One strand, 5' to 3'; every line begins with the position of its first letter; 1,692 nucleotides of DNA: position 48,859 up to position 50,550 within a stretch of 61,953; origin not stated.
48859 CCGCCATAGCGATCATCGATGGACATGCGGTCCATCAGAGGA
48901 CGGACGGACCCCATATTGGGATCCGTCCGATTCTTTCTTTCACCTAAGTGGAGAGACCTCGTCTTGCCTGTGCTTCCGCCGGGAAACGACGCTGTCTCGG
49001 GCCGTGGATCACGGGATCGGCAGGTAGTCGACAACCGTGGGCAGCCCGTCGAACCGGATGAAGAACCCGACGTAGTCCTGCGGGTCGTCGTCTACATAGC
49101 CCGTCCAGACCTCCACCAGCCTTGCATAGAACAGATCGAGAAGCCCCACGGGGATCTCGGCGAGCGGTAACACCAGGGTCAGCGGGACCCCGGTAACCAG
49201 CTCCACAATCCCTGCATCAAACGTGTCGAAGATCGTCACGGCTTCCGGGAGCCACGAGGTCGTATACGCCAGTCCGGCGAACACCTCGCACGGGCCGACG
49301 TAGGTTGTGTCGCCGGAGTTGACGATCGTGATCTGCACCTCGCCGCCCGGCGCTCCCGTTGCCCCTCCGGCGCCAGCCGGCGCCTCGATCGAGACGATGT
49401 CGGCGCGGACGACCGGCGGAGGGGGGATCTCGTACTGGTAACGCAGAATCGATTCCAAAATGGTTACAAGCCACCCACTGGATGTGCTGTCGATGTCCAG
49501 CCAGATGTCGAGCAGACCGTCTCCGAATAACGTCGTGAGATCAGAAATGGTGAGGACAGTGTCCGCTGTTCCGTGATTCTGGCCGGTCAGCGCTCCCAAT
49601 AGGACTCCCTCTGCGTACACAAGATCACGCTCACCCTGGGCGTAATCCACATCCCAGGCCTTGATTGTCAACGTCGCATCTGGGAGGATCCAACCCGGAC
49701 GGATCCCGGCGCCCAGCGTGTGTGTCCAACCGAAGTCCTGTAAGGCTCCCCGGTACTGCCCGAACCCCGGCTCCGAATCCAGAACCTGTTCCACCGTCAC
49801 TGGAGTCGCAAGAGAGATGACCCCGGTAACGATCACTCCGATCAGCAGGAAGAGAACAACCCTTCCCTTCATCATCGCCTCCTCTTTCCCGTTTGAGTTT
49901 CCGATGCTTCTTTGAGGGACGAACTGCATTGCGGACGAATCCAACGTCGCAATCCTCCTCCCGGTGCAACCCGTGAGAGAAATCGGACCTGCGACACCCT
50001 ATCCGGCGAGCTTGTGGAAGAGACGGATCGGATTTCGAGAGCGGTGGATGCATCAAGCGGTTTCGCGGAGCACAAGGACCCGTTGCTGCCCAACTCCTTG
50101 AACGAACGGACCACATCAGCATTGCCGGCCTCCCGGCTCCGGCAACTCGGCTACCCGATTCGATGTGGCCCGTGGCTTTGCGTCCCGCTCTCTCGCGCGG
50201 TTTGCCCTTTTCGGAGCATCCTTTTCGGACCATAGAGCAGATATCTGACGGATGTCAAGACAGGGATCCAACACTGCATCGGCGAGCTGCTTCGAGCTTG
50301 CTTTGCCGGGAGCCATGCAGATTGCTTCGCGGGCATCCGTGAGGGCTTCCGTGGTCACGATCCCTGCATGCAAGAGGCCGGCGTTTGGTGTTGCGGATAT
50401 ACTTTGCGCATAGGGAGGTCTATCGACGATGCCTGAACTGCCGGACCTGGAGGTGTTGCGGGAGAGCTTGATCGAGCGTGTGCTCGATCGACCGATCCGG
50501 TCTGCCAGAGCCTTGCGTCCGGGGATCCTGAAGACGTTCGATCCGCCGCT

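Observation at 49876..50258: c-di-GMP-I riboswitch with promoter, anti-P1 hairpin and an unusually long expression platform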

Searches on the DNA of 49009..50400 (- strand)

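Call 3: search_rna_families(source=window, start=49700, end=50400, threshold=evalue, max_evalue=10, show_alignments=4)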
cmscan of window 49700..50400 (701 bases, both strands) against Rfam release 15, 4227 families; matches with E-value up to 10: 3.
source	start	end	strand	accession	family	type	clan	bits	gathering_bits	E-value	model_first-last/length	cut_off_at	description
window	50137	50215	-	RF03167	c-di-GMP-I-GGC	Cis-reg; riboswitch;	CL00126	68.5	59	4.6e-16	1-80/80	no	c-di-GMP-I-GGC riboswitch aptamer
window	49865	49879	-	RF01152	sR1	Gene; snRNA; snoRNA; CD-box;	-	11.9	45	2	1-57/57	no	Small nucleolar RNA sR1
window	49832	49879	-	RF01133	sR3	Gene; snRNA; snoRNA; CD-box;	-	9.5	41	10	1-55/55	no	Small nucleolar RNA sR3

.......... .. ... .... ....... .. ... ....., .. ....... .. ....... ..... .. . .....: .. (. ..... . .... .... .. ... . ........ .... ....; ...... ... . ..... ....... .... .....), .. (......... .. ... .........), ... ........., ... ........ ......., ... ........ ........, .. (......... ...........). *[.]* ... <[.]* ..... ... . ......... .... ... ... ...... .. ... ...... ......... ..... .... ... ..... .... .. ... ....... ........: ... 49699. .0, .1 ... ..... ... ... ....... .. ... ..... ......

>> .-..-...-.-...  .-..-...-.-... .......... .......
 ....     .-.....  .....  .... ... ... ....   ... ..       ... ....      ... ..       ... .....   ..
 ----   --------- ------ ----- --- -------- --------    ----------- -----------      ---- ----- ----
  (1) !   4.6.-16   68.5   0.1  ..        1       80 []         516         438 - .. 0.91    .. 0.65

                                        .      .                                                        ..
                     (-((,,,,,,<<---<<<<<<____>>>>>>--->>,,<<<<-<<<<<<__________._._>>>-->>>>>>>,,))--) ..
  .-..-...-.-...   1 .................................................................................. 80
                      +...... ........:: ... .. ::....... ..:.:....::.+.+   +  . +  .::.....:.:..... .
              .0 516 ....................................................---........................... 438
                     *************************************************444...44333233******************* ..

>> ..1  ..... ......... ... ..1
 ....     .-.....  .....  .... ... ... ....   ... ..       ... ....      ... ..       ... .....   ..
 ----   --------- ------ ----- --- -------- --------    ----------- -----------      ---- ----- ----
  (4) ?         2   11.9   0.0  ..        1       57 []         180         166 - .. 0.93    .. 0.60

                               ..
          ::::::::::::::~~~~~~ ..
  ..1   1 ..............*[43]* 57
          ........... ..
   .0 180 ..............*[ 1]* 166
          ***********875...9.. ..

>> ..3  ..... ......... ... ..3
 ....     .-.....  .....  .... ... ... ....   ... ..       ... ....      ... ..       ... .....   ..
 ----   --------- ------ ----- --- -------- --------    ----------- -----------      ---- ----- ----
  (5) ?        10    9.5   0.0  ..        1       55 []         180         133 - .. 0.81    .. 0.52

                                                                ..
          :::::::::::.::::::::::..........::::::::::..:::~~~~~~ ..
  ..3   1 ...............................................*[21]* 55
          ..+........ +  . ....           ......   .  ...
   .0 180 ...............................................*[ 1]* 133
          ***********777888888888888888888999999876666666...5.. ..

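Call 27: search_rna_families(sources=[L001, L002, L003, L004, L005, L006, L007, L008, L009, L010], threshold=gathering, show_alignments=3)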
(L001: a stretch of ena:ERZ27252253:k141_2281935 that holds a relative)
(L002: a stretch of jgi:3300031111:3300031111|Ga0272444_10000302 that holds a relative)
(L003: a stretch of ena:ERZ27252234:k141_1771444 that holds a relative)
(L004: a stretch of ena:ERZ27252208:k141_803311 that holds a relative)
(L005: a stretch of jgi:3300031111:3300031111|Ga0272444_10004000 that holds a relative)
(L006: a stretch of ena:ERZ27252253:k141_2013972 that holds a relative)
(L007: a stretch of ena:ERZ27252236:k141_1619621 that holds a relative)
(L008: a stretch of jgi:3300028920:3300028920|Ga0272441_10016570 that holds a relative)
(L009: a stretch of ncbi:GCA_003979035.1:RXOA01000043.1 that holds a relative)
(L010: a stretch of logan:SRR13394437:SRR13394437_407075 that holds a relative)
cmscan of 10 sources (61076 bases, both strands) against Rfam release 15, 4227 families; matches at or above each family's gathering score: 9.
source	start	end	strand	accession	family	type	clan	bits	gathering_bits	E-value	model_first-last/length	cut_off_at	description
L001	2658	2736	+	RF03167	c-di-GMP-I-GGC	Cis-reg; riboswitch;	CL00126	72.9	59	2.3e-15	1-80/80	no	c-di-GMP-I-GGC riboswitch aptamer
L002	2658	2736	+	RF03167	c-di-GMP-I-GGC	Cis-reg; riboswitch;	CL00126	72.9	59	2.3e-15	1-80/80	no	c-di-GMP-I-GGC riboswitch aptamer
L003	2658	2736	+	RF03167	c-di-GMP-I-GGC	Cis-reg; riboswitch;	CL00126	72.9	59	2.3e-15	1-80/80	no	c-di-GMP-I-GGC riboswitch aptamer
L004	2658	2736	+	RF03167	c-di-GMP-I-GGC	Cis-reg; riboswitch;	CL00126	72.9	59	2.3e-15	1-80/80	no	c-di-GMP-I-GGC riboswitch aptamer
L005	2653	2730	+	RF03167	c-di-GMP-I-GGC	Cis-reg; riboswitch;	CL00126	60.5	59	8.1e-12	1-80/80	no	c-di-GMP-I-GGC riboswitch aptamer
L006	2653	2730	+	RF03167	c-di-GMP-I-GGC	Cis-reg; riboswitch;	CL00126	60.5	59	8.1e-12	1-80/80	no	c-di-GMP-I-GGC riboswitch aptamer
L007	2653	2730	+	RF03167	c-di-GMP-I-GGC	Cis-reg; riboswitch;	CL00126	60.5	59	8.1e-12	1-80/80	no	c-di-GMP-I-GGC riboswitch aptamer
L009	1589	1667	+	RF01051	c-di-GMP-I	Cis-reg; riboswitch;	CL00126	46.4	35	6.1e-06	1-87/87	no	c-di-GMP-I riboswitch aptamer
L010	1408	1486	+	RF01051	c-di-GMP-I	Cis-reg; riboswitch;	CL00126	46.4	35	6.1e-06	1-87/87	no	c-di-GMP-I riboswitch aptamer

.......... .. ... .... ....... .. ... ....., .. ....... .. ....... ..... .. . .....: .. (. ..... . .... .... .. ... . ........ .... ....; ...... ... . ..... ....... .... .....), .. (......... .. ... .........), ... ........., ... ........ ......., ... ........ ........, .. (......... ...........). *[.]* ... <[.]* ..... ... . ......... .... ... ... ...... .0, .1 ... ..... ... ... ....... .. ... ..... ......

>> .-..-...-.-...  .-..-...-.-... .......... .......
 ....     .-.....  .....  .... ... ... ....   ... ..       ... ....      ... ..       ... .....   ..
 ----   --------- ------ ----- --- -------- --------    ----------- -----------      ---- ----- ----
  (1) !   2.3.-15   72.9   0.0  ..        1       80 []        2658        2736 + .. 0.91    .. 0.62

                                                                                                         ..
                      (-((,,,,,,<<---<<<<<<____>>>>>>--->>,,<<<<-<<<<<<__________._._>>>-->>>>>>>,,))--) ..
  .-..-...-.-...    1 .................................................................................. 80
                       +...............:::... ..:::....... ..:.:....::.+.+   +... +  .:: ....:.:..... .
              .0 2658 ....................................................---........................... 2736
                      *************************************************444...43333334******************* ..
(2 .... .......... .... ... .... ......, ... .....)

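Call 29: search_rna_families(sources=[L011, L012, L013], threshold=gathering, show_alignments=3)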
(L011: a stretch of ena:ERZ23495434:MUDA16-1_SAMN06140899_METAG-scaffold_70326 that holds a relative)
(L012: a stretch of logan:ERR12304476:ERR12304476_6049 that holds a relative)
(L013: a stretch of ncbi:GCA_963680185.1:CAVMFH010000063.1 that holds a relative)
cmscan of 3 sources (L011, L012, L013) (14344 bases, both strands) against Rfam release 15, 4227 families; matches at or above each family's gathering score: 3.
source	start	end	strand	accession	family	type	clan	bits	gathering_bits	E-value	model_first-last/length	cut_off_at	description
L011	362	440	+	RF03167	c-di-GMP-I-GGC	Cis-reg; riboswitch;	CL00126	62.6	59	4.8e-13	1-80/80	no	c-di-GMP-I-GGC riboswitch aptamer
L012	2322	2400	+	RF01051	c-di-GMP-I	Cis-reg; riboswitch;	CL00126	55.4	35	9e-09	1-87/87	no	c-di-GMP-I riboswitch aptamer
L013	2322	2400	+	RF01051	c-di-GMP-I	Cis-reg; riboswitch;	CL00126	55.4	35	9e-09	1-87/87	no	c-di-GMP-I riboswitch aptamer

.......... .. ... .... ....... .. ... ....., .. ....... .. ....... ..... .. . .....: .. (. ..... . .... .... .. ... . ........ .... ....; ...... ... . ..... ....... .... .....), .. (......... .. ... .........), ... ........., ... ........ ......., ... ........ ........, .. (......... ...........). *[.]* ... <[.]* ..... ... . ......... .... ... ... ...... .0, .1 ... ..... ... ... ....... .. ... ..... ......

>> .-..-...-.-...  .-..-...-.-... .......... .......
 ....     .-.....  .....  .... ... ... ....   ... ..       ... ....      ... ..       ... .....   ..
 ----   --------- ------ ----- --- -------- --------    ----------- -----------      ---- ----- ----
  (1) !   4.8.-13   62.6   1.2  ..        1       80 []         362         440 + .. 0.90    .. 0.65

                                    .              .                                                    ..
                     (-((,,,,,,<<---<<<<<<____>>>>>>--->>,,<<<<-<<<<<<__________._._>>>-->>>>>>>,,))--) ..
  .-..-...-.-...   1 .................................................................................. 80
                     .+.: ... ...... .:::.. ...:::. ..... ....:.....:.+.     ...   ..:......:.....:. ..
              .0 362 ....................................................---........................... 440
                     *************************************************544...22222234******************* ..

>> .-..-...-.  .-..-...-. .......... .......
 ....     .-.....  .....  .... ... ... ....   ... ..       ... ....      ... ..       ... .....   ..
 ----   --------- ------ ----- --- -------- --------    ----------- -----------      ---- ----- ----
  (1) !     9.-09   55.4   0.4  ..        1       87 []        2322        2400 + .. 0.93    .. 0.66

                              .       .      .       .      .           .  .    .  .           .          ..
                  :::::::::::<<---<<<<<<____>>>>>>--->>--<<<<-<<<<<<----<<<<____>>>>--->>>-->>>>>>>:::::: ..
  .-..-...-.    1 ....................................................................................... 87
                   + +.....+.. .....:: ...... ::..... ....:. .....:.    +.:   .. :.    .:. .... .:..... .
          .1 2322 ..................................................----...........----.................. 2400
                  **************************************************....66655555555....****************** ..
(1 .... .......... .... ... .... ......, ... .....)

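Call 37: search_rna_families(sources=[L015, L016, L017, L018, L019, L020, L021, L022], threshold=gathering, show_alignments=2)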
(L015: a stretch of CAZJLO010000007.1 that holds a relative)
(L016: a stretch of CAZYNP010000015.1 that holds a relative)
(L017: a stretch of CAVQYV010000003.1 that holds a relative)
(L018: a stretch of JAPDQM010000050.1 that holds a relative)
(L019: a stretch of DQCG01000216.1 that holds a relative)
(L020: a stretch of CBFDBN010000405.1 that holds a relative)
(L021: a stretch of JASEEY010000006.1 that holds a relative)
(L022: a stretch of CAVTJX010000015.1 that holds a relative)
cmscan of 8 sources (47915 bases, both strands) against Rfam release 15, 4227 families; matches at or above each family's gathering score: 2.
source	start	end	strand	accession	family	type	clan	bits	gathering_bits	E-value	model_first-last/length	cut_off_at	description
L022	1852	1924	-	RF00005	tRNA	Gene; tRNA;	CL00001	72.1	29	6.3e-14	1-71/71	no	tRNA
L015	2704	2782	+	RF03167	c-di-GMP-I-GGC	Cis-reg; riboswitch;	CL00126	62.6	59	1.6e-12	1-80/80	no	c-di-GMP-I-GGC riboswitch aptamer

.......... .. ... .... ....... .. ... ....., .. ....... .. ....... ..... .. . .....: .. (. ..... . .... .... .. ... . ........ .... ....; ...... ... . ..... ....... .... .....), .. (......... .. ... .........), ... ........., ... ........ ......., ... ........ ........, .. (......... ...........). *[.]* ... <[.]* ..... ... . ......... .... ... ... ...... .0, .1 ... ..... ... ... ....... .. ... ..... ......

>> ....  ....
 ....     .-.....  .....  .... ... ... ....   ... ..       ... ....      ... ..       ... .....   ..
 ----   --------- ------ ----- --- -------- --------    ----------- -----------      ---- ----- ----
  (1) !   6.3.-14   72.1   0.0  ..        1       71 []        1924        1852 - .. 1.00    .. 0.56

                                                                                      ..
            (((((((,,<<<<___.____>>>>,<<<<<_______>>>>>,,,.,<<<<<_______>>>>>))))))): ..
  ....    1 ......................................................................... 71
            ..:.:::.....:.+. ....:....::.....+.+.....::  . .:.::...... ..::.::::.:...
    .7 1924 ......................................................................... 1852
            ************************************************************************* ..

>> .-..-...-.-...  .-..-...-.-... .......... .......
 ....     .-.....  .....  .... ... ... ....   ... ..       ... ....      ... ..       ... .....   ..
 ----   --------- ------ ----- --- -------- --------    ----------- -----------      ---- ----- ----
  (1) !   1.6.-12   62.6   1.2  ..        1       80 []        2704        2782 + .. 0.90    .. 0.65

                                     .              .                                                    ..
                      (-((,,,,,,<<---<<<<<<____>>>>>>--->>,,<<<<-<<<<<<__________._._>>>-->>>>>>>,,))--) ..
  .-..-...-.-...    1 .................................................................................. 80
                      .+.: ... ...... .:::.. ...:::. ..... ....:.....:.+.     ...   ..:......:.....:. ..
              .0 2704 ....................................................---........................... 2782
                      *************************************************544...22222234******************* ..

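Call 85: search_rna_families(sources=[L026, L027, L028, L029, L030, L031, L032], threshold=gathering, show_alignments=3)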
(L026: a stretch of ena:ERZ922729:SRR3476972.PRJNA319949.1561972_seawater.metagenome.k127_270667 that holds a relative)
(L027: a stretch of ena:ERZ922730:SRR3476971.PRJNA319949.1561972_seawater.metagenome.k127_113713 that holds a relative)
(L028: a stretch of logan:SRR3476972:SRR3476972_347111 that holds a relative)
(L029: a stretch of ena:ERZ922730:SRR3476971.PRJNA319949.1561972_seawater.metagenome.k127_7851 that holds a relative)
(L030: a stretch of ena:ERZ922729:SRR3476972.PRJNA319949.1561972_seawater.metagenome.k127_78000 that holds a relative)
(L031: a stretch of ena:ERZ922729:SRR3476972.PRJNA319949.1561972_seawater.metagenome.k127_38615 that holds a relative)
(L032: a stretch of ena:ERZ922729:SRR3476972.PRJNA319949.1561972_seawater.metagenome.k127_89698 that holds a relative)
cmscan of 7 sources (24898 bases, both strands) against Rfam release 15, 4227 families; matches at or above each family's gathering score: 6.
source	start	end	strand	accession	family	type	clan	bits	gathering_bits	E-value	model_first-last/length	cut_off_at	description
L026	2717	2790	+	RF03167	c-di-GMP-I-GGC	Cis-reg; riboswitch;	CL00126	62.2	59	1.1e-12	1-80/80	no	c-di-GMP-I-GGC riboswitch aptamer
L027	335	408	+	RF03167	c-di-GMP-I-GGC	Cis-reg; riboswitch;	CL00126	62.2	59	1.1e-12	1-80/80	no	c-di-GMP-I-GGC riboswitch aptamer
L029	723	796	+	RF03167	c-di-GMP-I-GGC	Cis-reg; riboswitch;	CL00126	61.3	59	1.9e-12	1-80/80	no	c-di-GMP-I-GGC riboswitch aptamer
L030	723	796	+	RF03167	c-di-GMP-I-GGC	Cis-reg; riboswitch;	CL00126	61.3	59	1.9e-12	1-80/80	no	c-di-GMP-I-GGC riboswitch aptamer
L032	10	83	+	RF03167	c-di-GMP-I-GGC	Cis-reg; riboswitch;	CL00126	59.6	59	5.9e-12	1-80/80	no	c-di-GMP-I-GGC riboswitch aptamer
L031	286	359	+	RF01051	c-di-GMP-I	Cis-reg; riboswitch;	CL00126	51.8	35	1.2e-07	1-87/87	no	c-di-GMP-I riboswitch aptamer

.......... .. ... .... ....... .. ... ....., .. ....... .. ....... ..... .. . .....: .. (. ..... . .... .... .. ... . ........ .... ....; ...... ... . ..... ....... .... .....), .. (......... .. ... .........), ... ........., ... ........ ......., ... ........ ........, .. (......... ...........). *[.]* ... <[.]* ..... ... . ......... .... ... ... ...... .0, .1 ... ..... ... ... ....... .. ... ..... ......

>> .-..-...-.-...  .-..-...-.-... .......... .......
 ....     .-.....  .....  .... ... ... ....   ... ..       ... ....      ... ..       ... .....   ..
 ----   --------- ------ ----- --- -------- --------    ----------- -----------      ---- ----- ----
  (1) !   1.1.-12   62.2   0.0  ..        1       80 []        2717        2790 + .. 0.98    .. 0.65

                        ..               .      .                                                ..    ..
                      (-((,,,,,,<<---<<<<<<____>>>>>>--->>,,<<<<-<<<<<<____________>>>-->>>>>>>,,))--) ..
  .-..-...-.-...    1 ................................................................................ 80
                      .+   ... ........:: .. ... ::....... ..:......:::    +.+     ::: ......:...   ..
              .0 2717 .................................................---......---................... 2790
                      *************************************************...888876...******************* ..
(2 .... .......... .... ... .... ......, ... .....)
